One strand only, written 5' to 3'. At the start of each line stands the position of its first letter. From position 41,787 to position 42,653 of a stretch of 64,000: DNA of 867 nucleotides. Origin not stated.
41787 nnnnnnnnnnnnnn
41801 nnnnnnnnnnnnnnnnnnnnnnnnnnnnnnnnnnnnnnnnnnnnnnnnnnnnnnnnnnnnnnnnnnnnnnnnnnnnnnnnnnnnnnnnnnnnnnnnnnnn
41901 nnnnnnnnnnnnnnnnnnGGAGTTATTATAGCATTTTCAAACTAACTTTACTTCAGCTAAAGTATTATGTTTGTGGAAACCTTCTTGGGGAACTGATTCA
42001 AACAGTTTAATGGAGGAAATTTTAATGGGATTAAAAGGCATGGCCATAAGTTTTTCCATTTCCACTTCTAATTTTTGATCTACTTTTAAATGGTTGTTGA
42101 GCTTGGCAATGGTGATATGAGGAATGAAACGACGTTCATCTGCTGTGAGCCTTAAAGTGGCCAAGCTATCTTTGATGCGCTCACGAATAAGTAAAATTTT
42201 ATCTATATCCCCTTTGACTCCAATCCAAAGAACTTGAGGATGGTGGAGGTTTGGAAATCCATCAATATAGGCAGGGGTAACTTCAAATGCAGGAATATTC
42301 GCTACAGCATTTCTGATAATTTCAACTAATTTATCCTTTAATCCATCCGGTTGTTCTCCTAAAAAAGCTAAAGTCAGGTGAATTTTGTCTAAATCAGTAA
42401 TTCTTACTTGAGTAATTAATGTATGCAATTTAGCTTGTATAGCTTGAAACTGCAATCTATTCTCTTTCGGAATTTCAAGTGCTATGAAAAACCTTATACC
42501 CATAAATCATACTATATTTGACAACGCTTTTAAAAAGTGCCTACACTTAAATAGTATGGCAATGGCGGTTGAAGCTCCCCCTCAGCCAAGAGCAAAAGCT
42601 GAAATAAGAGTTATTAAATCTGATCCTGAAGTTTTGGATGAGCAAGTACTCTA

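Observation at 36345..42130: About 5.6-kb amidohydrolase island bounded by direct copies of the thpR 3' end (att-like duplications)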

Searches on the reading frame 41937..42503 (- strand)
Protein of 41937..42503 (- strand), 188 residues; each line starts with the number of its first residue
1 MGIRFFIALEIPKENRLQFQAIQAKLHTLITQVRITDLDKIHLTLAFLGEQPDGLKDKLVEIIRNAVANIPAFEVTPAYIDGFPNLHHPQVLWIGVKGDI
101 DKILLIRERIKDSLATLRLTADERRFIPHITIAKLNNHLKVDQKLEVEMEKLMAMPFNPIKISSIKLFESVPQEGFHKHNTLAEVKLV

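Call 9: search_protein_families(library=pfam, proteins=[window:41937-42503:-], max_evalue=0.01)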
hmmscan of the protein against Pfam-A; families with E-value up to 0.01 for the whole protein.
window:41937-42503:- (188 aa): 3 families
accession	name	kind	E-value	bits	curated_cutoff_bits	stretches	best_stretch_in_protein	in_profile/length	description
PF02834.22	LigT_PEase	-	1.1e-15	58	23.3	2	9-93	1-87/87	LigT like Phosphoesterase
PF13563.12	2_5_RNA_ligase2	-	1.5e-13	51.5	27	1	40-145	25-126/152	2'-5' RNA ligase superfamily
PF10469.15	AKAP7_NLS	-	2e-07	31.5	24.4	1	5-146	3-160/208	AKAP7 2'5' RNA ligase-like domain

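Call 12: find_encoding_contigs(protein=window:41937-42503:-, flank=10000, max_places=10)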
Protein window:41937-42503:- (188 aa): 2 contigs read that carry it; 2 places shown.
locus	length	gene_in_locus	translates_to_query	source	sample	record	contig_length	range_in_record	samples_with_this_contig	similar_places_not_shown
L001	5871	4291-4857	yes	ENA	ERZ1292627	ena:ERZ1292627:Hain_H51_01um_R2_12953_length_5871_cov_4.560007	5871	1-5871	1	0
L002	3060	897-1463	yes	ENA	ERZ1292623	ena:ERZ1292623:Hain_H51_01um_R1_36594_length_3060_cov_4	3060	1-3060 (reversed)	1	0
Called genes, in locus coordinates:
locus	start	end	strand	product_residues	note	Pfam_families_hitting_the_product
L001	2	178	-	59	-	?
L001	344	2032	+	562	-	PF12229:PG_binding_4, PF04294:VanW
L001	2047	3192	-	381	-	-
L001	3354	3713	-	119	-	-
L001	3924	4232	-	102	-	-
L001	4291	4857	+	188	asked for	PF10469:AKAP7_NLS (weak), PF02834:LigT_PEase, PF13563:2_5_RNA_ligase2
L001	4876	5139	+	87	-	PF15919:HicB_lk_antitox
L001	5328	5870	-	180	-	?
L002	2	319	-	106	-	?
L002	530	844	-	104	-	-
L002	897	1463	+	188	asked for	PF10469:AKAP7_NLS (weak), PF02834:LigT_PEase, PF13563:2_5_RNA_ligase2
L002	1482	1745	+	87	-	PF15919:HicB_lk_antitox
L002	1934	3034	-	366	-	PF00710:Asparaginase, PF17763:Asparaginase_C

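Call 13: find_homologous_proteins(query=window:41937-42503:-, max_evalue=1e-10)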
Query window:41937-42503:- (188 aa): 947 proteins with E <= 1e-10 among 1726 candidates; the best 120 are listed.
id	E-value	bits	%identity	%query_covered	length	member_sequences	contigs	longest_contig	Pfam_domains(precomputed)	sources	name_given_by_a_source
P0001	5.9e-117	406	100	100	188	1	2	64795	PF10469.16,PF02834.23,PF13563.13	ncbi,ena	-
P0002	1.0e-95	337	82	98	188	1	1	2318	PF10469.16,PF02834.23,PF13563.13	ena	-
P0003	1.0e-94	333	82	99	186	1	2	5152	PF10469.16,PF02834.23,PF13563.13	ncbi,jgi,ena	-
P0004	2.7e-93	329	80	99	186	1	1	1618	PF10469.16,PF02834.23,PF13563.13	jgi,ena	-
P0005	1.3e-92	326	77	98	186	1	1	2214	PF10469.16,PF02834.23,PF13563.13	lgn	-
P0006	1.4e-92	326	78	98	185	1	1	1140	PF10469.16,PF02834.23,PF13563.13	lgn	-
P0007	1.7e-92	326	79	98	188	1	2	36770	PF10469.16,PF02834.23,PF13563.13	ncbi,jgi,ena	-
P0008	2.4e-92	326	82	98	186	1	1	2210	PF10469.16,PF02834.23,PF13563.13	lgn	-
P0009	6.1e-92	324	81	99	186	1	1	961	PF10469.16,PF02834.23,PF13563.13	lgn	-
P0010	6.3e-92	324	79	98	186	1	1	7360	PF10469.16,PF02834.23,PF13563.13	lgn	-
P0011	9.8e-92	324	79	98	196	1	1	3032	PF10469.16,PF02834.23,PF13563.13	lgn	-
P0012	1.0e-91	324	78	98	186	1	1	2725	PF10469.16,PF02834.23,PF13563.13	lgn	-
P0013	1.4e-91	323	78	98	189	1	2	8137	PF10469.16,PF02834.23,PF13563.13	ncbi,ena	-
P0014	2.1e-91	323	77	99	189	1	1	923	PF10469.16,PF02834.23,PF13563.13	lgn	-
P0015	2.4e-91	322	79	98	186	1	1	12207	PF02834.23,PF13563.13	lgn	-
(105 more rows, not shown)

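Call 14: find_related_loci(query=window:41937-42503:-, collection=genome_contigs, flank=10000)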
Query window:41937-42503:- (188 aa) in genome_contigs; peptide patterns used: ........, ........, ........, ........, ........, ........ (x = any residue, [..] = any of these).
149 stretches matched a pattern; 31 encode a relative of the query (tblastn E <= 1e-3); 31 distinct loci.
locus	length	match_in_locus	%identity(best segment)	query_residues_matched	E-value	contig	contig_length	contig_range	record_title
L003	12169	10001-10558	78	3-188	2e-95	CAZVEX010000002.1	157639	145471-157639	MAG TPA_asm: uncultured Gammaproteobacteria bacterium isolate binchicken_co38_210 genome assembly, contig: NODE_248_leng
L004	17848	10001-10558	77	3-188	2e-95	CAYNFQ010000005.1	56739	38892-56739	MAG TPA_asm: uncultured Gammaproteobacteria bacterium isolate binchicken_co110_279 genome assembly, contig: NODE_1373_le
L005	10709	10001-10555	79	3-187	2e-94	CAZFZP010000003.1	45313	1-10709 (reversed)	MAG TPA_asm: uncultured Gammaproteobacteria bacterium isolate SRP050083_co3_227 genome assembly, contig: NODE_481_length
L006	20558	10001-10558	74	3-188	1e-92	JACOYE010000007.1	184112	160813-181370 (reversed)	MAG: Candidatus Microgenomates bacterium isolate NC_groundwater_171_Ag_S-0.1um_39_14 S4_GD2017_2_S1_scaffold_24, whole g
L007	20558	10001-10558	73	2-187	1e-91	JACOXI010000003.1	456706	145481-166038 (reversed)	MAG: Candidatus Daviesbacteria bacterium isolate NC_groundwater_149_Ag_S-0.1um_39_14 S4_GD2017_2_S1_scaffold_3, whole ge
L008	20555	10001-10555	75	3-187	9e-92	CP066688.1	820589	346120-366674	MAG: Candidatus Daviesbacteria bacterium isolate NC_groundwater_497_Ag_S-0.1um_39_22 chromosome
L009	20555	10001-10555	72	3-187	1e-90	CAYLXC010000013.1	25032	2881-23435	MAG TPA_asm: uncultured Gammaproteobacteria bacterium isolate SRP178908_co2_35 genome assembly, contig: NODE_686_length_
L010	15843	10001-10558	72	3-188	2e-90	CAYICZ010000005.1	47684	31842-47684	MAG TPA_asm: uncultured Gammaproteobacteria bacterium isolate ERP119705_co18_1 genome assembly, contig: NODE_668_length_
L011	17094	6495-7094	70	3-187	9e-90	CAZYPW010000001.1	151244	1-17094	MAG TPA_asm: uncultured Gammaproteobacteria bacterium isolate binchicken_co38_269 genome assembly, contig: NODE_276_leng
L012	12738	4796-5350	73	3-187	2e-89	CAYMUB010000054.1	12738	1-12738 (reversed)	MAG TPA_asm: uncultured Gammaproteobacteria bacterium isolate binchicken_co203_488 genome assembly, contig: k141_4598083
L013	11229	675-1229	73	3-187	1e-88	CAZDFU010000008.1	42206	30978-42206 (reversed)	MAG TPA_asm: uncultured Gammaproteobacteria bacterium isolate binchicken_co251_985 genome assembly, contig: NODE_1265_le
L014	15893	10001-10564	70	1-188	4e-88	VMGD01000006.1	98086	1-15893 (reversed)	MAG: Microgenomates group bacterium Gr01-1014_7 G01um10147_scaffold_166, whole genome shotgun sequence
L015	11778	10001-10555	70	3-187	1e-87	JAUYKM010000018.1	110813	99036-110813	MAG: Candidatus Daviesbacteria bacterium isolate C24_metabat.bin.195_sub C24_k141_126360, whole genome shotgun sequence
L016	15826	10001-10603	68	2-187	2e-87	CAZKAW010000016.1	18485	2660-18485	MAG TPA_asm: uncultured Gammaproteobacteria bacterium isolate binchicken_co38_470 genome assembly, contig: NODE_6334_len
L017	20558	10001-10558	71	3-188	4e-87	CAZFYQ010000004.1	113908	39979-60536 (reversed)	MAG TPA_asm: uncultured Gammaproteobacteria bacterium isolate SRP200132_co1_341 genome assembly, contig: NODE_162_length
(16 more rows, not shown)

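Call 27: find_related_loci(query=window:41937-42503:-, collection=metagenome_contigs, flank=10000)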
Query window:41937-42503:- (188 aa) in metagenome_contigs; peptide patterns used: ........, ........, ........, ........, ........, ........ (x = any residue, [..] = any of these).
199 stretches matched a pattern; 59 encode a relative of the query (tblastn E <= 1e-3); 59 distinct loci.
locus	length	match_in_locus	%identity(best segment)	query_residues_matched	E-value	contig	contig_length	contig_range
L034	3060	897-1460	100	1-188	1e-127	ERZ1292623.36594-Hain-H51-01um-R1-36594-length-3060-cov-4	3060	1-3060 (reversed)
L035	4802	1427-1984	82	3-188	3e-101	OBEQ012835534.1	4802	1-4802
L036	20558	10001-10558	78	2-187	1e-98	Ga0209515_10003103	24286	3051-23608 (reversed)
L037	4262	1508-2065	78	2-187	4e-99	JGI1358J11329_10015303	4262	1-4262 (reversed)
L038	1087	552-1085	84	3-180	2e-107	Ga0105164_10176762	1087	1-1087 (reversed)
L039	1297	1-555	76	4-188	2e-101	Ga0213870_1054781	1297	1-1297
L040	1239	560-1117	75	3-188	1e-99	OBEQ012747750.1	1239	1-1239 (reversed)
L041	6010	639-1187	74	3-185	7e-92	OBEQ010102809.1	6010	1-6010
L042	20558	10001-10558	77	3-188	2e-91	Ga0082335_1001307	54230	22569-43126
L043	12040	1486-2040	74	3-187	3e-91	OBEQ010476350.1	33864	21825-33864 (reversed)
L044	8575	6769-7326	72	3-188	2e-90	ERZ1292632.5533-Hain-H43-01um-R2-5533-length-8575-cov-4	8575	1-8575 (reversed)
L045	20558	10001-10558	73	3-188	2e-90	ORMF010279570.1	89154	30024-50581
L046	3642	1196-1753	72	3-188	9e-91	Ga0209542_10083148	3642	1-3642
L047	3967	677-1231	71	3-187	7e-90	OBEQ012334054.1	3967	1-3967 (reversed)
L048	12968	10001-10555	70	3-187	2e-88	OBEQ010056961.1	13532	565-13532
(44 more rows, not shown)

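Call 55: search_protein_families(library=pfam, alignment_id=A3, max_evalue=0.001)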
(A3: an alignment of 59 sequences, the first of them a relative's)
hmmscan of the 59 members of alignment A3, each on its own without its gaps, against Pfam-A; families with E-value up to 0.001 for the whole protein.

A. member 1, L006:10553-10939:- (128 aa): 3 families
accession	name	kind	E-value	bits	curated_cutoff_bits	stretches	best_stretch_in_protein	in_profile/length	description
PF01850.27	PIN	-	1.8e-10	41.9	23.6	1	6-127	2-117/120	PIN domain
PF13470.12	PIN_3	-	3.8e-05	24.9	27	1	5-84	2-78/115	PIN domain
PF16289.11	PIN_12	-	5e-05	24.2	32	1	6-60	2-54/172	PIN domain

B. families by the number of members that match (of 59 scanned): 40 families (the first 25 are shown)
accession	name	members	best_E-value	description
PF01850.27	PIN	6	5.1e-13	PIN domain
PF13470.12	PIN_3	3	5.7e-19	PIN domain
PF00710.25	Asparaginase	2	4.3e-26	Asparaginase, N-terminal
PF13354.11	Beta-lactamase2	2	6.4e-20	Beta-lactamase enzyme family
PF17763.6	Asparaginase_C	2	5.6e-08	Glutaminase/Asparaginase C-terminal domain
PF04014.23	MazE_antitoxin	2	1.2e-07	Antidote-toxin recognition MazE, bacterial antitoxin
PF14329.11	DUF4386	2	1.4e-05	Domain of unknown function (DUF4386)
PF00144.29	Beta-lactamase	2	2.5e-05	Beta-lactamase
PF19891.5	DUF6364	2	0.00014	Family of unknown function (DUF6364)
PF10130.15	PIN_2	2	0.00066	PIN domain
PF01327.26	Pep_deformylase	1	4.3e-42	Polypeptide deformylase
PF12762.13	DDE_Tnp_IS1595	1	2e-38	ISXO2-like transposase domain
PF00551.24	Formyl_trans_N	1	4.9e-29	Formyl transferase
PF02518.31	HATPase_c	1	2e-18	Histidine kinase-, DNA gyrase B-, and HSP90-like ATPase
PF07927.17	HicA_toxin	1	1.3e-17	HicA toxin of bacterial toxin-antitoxin,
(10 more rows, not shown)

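Call 67: search_protein_families(library=ncbifam, proteins=[window:41937-42503:-], max_evalue=0.01)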
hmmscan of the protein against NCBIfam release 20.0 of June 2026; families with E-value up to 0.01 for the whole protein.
window:41937-42503:- (188 aa): 3 families
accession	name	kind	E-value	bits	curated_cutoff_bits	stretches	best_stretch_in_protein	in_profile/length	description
TIGR02258.1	2_5_ligase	equivalog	3.5e-35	121.5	65.7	1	3-187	1-180/180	RNA 2',3'-cyclic phosphodiesterase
NF011704.0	PRK15124.1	equivalog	2.9e-08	33.9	184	1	4-137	6-133/176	RNA 2',3'-cyclic phosphodiesterase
NF010223.0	PRK13679.1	equivalog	0.0023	17.9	129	1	42-140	34-127/170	hypothetical protein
